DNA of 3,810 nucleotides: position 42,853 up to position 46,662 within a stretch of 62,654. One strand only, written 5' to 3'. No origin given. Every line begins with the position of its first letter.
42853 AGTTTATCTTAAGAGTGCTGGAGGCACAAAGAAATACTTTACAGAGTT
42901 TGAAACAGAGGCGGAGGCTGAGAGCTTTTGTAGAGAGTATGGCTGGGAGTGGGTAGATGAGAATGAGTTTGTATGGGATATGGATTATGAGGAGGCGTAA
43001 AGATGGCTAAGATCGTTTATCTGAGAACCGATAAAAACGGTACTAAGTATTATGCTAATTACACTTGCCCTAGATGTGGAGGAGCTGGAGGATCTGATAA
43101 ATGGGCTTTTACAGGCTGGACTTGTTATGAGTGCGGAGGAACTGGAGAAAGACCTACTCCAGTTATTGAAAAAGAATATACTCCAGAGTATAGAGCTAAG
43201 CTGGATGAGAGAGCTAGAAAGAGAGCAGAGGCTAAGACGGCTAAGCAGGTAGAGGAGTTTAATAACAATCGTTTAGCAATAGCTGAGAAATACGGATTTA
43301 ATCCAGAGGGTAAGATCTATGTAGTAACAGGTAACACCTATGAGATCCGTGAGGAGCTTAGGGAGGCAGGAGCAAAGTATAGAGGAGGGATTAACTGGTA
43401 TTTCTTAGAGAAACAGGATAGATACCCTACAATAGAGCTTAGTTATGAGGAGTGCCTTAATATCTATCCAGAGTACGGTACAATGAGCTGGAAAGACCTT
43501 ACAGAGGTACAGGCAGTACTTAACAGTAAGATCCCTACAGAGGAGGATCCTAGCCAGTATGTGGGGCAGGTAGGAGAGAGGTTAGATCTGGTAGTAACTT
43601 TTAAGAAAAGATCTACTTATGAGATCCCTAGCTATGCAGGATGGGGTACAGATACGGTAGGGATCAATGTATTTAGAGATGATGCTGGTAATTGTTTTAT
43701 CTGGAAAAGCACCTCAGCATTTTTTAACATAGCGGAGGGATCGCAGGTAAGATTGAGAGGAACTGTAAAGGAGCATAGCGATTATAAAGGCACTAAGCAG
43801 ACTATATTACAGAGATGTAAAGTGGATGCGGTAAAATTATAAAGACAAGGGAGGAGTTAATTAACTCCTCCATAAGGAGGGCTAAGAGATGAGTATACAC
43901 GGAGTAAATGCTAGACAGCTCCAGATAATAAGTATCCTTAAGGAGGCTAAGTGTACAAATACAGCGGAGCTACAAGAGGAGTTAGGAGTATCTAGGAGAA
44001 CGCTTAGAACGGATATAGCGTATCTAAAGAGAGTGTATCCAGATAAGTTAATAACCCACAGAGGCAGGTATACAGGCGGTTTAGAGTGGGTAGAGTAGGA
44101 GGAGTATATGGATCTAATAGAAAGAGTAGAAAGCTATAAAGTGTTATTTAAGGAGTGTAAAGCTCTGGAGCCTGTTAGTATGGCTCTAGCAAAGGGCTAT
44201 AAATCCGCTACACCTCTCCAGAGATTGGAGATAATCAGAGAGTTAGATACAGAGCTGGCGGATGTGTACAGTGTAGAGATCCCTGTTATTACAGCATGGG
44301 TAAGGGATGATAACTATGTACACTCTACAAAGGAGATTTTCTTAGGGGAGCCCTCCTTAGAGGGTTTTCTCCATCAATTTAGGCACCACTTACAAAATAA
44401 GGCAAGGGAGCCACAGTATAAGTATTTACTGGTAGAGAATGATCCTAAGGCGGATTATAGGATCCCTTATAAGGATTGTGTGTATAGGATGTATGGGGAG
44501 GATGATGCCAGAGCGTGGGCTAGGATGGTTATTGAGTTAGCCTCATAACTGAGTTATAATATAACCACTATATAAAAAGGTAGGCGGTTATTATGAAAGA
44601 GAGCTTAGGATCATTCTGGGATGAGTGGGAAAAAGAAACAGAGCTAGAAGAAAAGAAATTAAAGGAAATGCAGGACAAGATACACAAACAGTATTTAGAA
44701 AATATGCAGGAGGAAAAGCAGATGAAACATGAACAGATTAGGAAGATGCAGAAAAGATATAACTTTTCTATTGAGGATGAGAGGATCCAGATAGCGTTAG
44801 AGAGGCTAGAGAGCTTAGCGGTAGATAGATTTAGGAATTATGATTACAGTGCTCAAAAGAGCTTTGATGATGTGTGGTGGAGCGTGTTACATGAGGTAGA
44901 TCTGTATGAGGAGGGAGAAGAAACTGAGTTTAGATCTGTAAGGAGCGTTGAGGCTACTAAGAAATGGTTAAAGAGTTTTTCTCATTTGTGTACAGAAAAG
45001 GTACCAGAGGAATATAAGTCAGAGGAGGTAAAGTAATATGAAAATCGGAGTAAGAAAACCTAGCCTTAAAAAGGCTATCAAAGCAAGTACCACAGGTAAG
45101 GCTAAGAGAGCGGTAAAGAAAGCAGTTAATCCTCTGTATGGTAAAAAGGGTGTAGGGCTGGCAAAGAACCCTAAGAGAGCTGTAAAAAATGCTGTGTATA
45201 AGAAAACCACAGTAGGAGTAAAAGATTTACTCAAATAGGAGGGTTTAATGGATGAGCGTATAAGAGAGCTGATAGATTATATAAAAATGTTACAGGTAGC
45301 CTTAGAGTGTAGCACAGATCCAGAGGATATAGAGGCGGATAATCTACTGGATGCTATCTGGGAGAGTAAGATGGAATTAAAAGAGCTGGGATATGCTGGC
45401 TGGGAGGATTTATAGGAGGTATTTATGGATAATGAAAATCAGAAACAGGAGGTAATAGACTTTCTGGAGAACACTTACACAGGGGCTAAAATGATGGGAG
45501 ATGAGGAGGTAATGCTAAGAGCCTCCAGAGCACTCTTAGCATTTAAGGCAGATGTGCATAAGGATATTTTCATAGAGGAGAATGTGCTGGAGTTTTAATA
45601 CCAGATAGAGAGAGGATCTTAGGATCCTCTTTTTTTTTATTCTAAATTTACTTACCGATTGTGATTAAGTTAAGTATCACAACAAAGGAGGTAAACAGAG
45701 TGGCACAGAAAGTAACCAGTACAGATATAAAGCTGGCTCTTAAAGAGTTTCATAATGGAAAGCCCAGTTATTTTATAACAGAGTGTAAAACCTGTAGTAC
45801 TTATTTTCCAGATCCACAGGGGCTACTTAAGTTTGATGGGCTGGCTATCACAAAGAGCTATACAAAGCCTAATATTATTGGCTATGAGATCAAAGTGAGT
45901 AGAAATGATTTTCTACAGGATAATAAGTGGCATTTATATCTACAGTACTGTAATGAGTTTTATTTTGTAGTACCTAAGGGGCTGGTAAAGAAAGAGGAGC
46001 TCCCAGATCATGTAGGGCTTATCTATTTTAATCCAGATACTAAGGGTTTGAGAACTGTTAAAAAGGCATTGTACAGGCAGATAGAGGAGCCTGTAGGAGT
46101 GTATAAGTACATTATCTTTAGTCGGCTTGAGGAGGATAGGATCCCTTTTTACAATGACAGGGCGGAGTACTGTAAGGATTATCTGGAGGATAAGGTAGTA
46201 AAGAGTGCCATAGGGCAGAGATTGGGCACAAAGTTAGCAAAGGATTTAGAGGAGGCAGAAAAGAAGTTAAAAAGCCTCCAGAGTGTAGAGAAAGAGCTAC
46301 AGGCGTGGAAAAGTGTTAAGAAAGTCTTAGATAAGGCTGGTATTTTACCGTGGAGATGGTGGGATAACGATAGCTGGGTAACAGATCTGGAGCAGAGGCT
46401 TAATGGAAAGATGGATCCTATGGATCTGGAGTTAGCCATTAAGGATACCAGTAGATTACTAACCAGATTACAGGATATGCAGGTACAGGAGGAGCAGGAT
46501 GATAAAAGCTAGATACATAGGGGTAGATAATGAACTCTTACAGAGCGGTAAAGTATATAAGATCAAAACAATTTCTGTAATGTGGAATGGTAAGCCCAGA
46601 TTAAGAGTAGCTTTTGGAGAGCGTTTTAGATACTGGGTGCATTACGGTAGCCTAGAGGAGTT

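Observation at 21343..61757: Twelve copies of a rigid bipartite motif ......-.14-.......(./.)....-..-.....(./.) in front of gene cassettes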

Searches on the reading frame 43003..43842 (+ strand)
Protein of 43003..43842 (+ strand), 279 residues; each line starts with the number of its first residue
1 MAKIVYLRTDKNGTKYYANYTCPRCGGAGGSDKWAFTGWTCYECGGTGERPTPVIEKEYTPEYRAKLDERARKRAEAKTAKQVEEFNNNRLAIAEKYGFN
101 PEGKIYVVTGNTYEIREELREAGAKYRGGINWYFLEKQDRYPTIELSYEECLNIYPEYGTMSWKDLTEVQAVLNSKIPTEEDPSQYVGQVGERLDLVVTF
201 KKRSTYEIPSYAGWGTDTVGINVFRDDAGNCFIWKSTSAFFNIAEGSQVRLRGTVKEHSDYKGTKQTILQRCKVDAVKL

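Call 96: search_protein_families(library=phrogs, proteins=[window:43003-43842:+], max_evalue=0.00001)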
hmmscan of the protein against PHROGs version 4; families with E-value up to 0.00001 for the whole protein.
window:43003-43842:+ (279 aa): 6 families
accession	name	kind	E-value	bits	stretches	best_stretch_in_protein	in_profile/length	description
phrog_30451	-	unknown function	3e-163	543.2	1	1-279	3-284/287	-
phrog_2319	-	unknown function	3.8e-23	83.4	1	176-275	304-397/399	-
phrog_4095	-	unknown function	6.3e-21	76.1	1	185-278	134-229/234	-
phrog_3628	-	unknown function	3.7e-12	47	1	179-274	165-255/257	-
phrog_27218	-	unknown function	4.5e-10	40.7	1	177-275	100-190/192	-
phrog_4046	-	unknown function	5.9e-06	27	1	18-95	48-120/301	-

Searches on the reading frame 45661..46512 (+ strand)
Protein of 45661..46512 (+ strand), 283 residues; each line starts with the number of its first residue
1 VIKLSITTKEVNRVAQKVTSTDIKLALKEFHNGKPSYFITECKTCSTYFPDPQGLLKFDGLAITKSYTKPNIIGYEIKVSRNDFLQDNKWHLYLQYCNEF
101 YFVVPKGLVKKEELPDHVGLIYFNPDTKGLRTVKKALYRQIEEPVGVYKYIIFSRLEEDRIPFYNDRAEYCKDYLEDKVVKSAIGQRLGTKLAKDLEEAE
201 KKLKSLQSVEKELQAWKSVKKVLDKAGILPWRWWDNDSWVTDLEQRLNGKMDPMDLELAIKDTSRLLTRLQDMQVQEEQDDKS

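Call 21: search_protein_families(library=pfam, proteins=[window:45661-46512:+], max_evalue=0.01)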
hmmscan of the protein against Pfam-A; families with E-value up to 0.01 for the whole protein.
window:45661-46512:+ (283 aa): 2 families
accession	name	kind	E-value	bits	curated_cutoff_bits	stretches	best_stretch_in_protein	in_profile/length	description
PF06319.18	MmcB-like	-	8.9e-08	32.4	22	1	69-122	52-104/148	DNA repair protein MmcB-like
PF24922.1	ACBP4_C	-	0.0048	17.6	31.2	1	190-226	62-98/105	Acyl-CoA-binding domain-containing protein 4-6, C-terminal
